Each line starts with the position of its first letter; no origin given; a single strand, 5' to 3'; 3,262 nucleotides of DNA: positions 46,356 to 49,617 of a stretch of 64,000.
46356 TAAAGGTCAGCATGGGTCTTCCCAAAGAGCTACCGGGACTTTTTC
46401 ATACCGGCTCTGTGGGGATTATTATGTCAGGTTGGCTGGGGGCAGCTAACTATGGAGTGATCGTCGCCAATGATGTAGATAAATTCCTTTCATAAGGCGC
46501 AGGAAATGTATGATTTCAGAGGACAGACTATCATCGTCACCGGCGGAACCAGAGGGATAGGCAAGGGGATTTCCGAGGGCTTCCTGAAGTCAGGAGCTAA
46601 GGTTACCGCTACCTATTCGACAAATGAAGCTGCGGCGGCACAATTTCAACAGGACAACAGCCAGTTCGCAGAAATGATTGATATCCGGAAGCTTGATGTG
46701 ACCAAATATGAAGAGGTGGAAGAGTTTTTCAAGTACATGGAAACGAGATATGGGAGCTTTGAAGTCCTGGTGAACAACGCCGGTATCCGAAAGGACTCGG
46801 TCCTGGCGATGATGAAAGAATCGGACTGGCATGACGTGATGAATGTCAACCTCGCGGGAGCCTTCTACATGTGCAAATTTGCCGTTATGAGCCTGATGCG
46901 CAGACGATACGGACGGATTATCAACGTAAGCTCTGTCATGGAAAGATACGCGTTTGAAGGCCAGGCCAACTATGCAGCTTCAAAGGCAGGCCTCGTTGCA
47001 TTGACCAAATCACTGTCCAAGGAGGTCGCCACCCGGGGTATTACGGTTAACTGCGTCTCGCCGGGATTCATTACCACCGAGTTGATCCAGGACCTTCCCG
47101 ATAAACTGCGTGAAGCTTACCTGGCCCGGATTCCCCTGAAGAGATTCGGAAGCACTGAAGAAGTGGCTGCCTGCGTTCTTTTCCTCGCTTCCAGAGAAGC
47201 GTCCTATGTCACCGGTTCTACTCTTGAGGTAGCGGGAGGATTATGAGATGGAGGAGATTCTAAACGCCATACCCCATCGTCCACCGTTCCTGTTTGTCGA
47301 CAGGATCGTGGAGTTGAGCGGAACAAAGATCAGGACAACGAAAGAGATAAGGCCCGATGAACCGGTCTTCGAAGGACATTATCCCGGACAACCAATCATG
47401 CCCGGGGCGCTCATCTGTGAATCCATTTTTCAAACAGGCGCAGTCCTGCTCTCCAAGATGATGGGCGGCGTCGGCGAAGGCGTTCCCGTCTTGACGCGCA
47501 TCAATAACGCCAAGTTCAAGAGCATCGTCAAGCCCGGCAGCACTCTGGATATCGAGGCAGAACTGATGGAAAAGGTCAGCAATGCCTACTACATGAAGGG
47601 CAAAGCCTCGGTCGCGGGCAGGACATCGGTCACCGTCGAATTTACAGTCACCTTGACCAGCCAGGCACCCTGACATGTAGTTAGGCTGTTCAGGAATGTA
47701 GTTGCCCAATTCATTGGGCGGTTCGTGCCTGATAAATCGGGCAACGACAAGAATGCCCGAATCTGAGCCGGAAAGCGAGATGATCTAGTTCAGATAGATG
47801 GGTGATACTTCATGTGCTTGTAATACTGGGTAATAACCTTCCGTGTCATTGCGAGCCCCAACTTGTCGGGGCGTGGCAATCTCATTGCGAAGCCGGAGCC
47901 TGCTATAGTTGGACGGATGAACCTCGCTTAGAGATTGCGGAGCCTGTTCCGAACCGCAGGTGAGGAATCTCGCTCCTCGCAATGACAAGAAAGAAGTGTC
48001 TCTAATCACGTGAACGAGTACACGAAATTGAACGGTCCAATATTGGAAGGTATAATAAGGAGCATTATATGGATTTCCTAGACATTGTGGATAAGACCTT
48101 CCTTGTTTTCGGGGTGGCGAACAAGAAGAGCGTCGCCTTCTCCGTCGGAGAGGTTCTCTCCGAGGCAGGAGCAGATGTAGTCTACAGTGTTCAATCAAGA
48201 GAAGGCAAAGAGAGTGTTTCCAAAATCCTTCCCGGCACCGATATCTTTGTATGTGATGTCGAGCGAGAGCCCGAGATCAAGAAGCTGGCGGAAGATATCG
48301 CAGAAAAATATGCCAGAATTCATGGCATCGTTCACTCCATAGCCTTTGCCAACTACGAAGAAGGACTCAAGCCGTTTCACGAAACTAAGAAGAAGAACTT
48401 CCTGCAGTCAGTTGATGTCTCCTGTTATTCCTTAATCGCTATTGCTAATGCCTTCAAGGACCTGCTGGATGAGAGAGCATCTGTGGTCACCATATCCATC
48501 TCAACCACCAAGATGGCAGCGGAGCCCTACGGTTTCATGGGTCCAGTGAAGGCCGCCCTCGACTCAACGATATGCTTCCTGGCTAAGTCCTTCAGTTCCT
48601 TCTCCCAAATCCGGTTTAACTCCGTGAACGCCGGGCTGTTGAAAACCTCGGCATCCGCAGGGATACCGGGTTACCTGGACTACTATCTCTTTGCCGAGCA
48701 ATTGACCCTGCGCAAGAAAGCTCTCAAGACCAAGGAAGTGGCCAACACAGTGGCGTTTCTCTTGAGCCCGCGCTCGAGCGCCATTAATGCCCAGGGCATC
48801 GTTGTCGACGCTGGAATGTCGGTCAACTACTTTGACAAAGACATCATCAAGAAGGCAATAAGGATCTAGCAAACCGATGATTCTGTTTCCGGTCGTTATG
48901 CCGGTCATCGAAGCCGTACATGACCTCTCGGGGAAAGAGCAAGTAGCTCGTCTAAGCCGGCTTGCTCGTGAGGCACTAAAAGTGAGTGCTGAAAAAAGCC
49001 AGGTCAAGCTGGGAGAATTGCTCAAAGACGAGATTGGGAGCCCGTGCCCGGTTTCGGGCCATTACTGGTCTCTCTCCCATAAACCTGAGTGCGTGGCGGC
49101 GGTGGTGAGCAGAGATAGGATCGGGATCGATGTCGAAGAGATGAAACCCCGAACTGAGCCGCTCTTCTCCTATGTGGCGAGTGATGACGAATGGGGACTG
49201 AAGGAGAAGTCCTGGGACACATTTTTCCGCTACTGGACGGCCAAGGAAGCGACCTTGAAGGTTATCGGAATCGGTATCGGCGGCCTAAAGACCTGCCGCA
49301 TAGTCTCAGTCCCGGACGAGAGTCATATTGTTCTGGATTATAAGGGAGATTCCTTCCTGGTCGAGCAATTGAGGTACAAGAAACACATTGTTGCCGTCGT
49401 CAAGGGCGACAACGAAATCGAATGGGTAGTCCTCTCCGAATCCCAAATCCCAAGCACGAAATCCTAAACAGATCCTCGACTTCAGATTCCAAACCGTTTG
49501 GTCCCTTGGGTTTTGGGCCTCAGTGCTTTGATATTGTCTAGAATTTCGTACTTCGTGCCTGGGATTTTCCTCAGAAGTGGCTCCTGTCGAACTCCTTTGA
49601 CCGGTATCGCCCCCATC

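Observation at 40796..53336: Self-contained type II FAS/PKS-like accessory cluster with dedicated ACP, PPTase, two CrtI-family oxidoreductases, DUF362 and an HHxxxDG acyltransferase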

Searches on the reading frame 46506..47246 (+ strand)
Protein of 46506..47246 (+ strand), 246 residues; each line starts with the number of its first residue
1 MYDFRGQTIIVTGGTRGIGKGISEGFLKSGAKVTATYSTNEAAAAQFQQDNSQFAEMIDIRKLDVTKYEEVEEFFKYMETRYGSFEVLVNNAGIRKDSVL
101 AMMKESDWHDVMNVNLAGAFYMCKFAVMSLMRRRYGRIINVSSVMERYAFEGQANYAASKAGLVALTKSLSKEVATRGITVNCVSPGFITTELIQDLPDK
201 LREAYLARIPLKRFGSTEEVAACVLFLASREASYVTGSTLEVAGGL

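Call 3: search_protein_families(library=pfam, proteins=[window:46506-47246:+])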
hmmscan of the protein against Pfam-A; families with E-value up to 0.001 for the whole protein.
window:46506-47246:+ (246 aa): 5 families
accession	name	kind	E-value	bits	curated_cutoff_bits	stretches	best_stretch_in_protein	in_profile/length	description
PF13561.12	adh_short_C2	-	4.4e-62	210.2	27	1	16-246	6-235/236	Enoyl-(Acyl carrier protein) reductase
PF00106.31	adh_short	-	1.1e-54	185.4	26.6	1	7-199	1-192/195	short chain dehydrogenase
PF08659.16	KR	-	3.4e-16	60.1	22.6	1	8-172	2-165/180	KR domain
PF01370.27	Epimerase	-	6e-05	23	20.9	1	9-183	1-172/240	NAD dependent epimerase/dehydratase family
PF23441.1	SDR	-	0.00013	21.9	27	0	118-245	125-254/258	SDR-like rossmann domain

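Call 5: search_protein_families(library=ncbifam, proteins=[window:46506-47246:+], max_evalue=0.00001)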
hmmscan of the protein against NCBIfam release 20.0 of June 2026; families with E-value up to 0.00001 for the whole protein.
window:46506-47246:+ (246 aa): 230 families (the best 25 are shown)
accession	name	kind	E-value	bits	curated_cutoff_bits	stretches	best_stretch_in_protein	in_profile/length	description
TIGR01830.1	3oxo_ACP_reduc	equivalog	6.7e-86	287.9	297.75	1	10-246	2-238/239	3-oxoacyl-[acyl-carrier-protein] reductase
NF004197.0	PRK05653.1-1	equivalog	7.9e-79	264.8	332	1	5-246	6-246/249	3-oxoacyl-ACP reductase FabG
NF004198.0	PRK05653.1-3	equivalog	1e-76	257.7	296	1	5-246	6-246/248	3-oxoacyl-ACP reductase FabG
NF004199.0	PRK05653.1-4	equivalog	1.7e-75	253.8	301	1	3-246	2-245/247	3-oxoacyl-ACP reductase FabG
NF009464.0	PRK12824.1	subfamily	7.8e-75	251.7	269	1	8-246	4-242/245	3-oxoacyl-ACP reductase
NF009466.0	PRK12826.1-2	subfamily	2.6e-74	249.8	222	1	7-245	4-243/248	3-oxoacyl-ACP reductase FabG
TIGR01829.1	AcAcCoA_reduct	subfamily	1.7e-73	247.3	302.1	1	10-246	4-240/242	acetoacetyl-CoA reductase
NF053542.1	FlxB_rubin_SDR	equivalog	2.1e-70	237.2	340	1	8-246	2-239/239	flexirubin biosynthesis SDR family reductase FlxB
NF004200.0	PRK05653.1-5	equivalog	1.7e-64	217.7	273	1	7-246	3-241/242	3-oxoacyl-ACP reductase FabG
NF009547.0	PRK12936.1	subfamily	1.1e-63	215.1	436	1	1-246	1-242/245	3-ketoacyl-(acyl-carrier-protein) reductase NodG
NF040605.2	mycolic_FabG1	exception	6.5e-62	209.4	420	1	8-246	3-229/233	3-oxoacyl-ACP reductase FabG1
NF009468.0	PRK12826.1-4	equivalog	8.5e-62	209.1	318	1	1-245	2-246/256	SDR family oxidoreductase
NF005559.1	PRK07231.1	subfamily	5.1e-59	199.8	215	1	4-245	2-246/249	glucose 1-dehydrogenase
NF004791.0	PRK06138.1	equivalog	1.6e-57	194.7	312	1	4-246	3-249/252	SDR family oxidoreductase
NF009546.0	PRK12935.1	equivalog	1.2e-56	192.1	418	1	1-246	1-245/247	acetoacetyl-CoA reductase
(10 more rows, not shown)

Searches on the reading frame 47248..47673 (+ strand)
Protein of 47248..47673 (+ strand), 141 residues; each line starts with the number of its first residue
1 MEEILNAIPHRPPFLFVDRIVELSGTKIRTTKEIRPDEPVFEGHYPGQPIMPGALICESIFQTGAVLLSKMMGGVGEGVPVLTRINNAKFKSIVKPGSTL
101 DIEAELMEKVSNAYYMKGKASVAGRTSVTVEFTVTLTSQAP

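Call 3: search_protein_families(library=pfam, proteins=[window:47248-47673:+])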
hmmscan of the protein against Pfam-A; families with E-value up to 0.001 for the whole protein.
window:47248-47673:+ (141 aa): 1 family
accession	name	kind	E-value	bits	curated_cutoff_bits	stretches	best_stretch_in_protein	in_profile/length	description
PF07977.19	FabA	-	2.4e-22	79.5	23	1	8-126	1-133/138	FabA-like domain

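Call 5: search_protein_families(library=ncbifam, proteins=[window:47248-47673:+], max_evalue=0.00001)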
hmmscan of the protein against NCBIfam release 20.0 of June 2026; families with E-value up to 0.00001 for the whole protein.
window:47248-47673:+ (141 aa): 6 families
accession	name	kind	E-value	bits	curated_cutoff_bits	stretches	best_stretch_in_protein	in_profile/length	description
NF000582.1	PRK00006.1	equivalog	1.3e-35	122.3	113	1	2-134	3-135/137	3-hydroxyacyl-ACP dehydratase FabZ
TIGR01750.1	fabZ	equivalog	2.3e-35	121.5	155.15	1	2-134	4-139/141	3-hydroxyacyl-ACP dehydratase FabZ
NF009667.0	PRK13188.1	equivalog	3.6e-35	121.6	465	1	2-138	324-461/464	bifunctional UDP-3-O-[3-hydroxymyristoyl] N-acetylglucosamine deacetylase/3-hydroxyacyl-ACP dehydratase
NF058663.1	cispen_cyc_AmcE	equivalog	5.6e-11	42.7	140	1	3-133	8-139/153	cispentacin biosynthesis cyclizing decarboxylase AmcE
TIGR01749.1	fabA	equivalog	1.6e-09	37.9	238.15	1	11-100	28-121/169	3-hydroxyacyl-[acyl-carrier-protein] dehydratase FabA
NF003509.0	PRK05174.1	equivalog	1.5e-08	34.7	124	1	11-98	31-122/172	bifunctional 3-hydroxydecanoyl-ACP dehydratase/trans-2-decenoyl-ACP isomerase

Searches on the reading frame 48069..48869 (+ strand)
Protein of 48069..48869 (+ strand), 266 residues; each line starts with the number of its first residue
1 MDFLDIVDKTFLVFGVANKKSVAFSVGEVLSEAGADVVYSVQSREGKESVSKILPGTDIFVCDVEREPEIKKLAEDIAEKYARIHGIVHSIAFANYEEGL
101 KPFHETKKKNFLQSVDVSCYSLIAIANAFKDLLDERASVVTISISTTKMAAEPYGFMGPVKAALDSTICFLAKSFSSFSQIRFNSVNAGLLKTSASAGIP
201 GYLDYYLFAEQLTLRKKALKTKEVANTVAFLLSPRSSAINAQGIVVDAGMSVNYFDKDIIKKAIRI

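Call 3: search_protein_families(library=pfam, proteins=[window:48069-48869:+])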
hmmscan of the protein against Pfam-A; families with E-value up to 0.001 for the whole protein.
window:48069-48869:+ (266 aa): 3 families
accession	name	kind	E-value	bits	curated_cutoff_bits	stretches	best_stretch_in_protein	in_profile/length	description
PF13561.12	adh_short_C2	-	6.4e-56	190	27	1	15-251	1-236/236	Enoyl-(Acyl carrier protein) reductase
PF00106.31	adh_short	-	8.4e-13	48.7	26.6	1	24-196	14-187/195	short chain dehydrogenase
PF01842.31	ACT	-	0.001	19.3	27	0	11-78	2-62/66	ACT domain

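Call 5: search_protein_families(library=ncbifam, proteins=[window:48069-48869:+], max_evalue=0.00001)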
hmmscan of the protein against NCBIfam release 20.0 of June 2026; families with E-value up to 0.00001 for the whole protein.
window:48069-48869:+ (266 aa): 87 families (the best 25 are shown)
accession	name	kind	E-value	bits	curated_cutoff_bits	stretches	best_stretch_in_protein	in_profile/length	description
NF004748.0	PRK06079.1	equivalog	6.4e-54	182.8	362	1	7-250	6-249/252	enoyl-ACP reductase FabI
NF006369.1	PRK08594.1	equivalog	2e-49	168.3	370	1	5-252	3-254/256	enoyl-ACP reductase FabI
NF005615.0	PRK07370.1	equivalog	8.1e-49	166.2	391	1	4-253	3-257/259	enoyl-ACP reductase FabI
NF005717.0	PRK07533.1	equivalog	3.9e-44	151.3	337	1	6-252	9-257/259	enoyl-ACP reductase FabI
NF006266.0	PRK08415.1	equivalog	1.7e-41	142.4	441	1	9-252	6-251/274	enoyl-ACP reductase FabI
NF005908.0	PRK07889.1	equivalog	2.3e-39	135.6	299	1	9-252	8-253/256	enoyl-ACP reductase FabI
NF006019.0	PRK08159.1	equivalog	1.4e-37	129.3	452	1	9-252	11-256/272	enoyl-ACP reductase FabI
NF005422.0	PRK06997.1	equivalog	2.3e-36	125.5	440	1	3-252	3-253/262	enoyl-ACP reductase FabI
NF005078.0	PRK06505.1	equivalog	6.2e-36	123.9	446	1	9-253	8-254/271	enoyl-ACP reductase FabI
NF006428.0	PRK08690.1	equivalog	3.7e-35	121.4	462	1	8-255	6-257/261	enoyl-ACP reductase FabI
NF005938.0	PRK07984.1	equivalog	3.3e-33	115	477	1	7-253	5-254/262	enoyl-ACP reductase FabI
NF040631.2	InhA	exception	2.8e-28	99.2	430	1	8-201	5-200/257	NADH-dependent enoyl-ACP reductase InhA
NF005145.0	PRK06603.1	equivalog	5.4e-28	98.1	456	1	8-252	8-254/260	enoyl-ACP reductase FabI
NF004957.0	PRK06300.1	equivalog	6.2e-26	91.3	356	1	70-254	106-289/299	enoyl-[acyl-carrier-protein] reductase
NF005975.0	PRK08063.1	equivalog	2.2e-21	76.3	328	1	25-251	19-247/250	enoyl-[acyl-carrier-protein] reductase FabL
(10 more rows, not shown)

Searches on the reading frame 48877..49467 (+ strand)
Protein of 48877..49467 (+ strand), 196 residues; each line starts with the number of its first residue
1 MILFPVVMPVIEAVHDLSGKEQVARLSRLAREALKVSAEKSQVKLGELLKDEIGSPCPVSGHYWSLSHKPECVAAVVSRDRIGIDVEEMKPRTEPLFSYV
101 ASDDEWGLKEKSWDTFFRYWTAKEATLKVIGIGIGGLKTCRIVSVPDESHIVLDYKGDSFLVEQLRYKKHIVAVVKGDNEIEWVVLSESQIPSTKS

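Call 3: search_protein_families(library=pfam, proteins=[window:48877-49467:+])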
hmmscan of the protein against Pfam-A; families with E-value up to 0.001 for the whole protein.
window:48877-49467:+ (196 aa): 1 family
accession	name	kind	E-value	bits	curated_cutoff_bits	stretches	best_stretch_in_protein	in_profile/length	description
PF01648.25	ACPS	-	4.1e-11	43.3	25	1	81-153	1-87/111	4'-phosphopantetheinyl transferase superfamily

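Call 5: search_protein_families(library=ncbifam, proteins=[window:48877-49467:+], max_evalue=0.00001)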
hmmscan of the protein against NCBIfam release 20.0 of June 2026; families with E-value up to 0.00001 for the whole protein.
window:48877-49467:+ (196 aa): 3 families
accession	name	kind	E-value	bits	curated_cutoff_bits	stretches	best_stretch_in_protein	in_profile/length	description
NF042922.1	4PPT_HetI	equivalog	5.3e-11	42.3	370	1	33-176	74-224/235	4'-phosphopantetheinyl transferase HetI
NF047349.1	4PPT_AusB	equivalog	2.2e-08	33.8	225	1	45-134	67-152/205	aureusimine biosynthesis 4'-phosphopantetheinyl transferase AusB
TIGR00556.1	pantethn_trn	domain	3.2e-06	27.3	45.35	1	81-157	4-86/128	phosphopantetheine--protein transferase domain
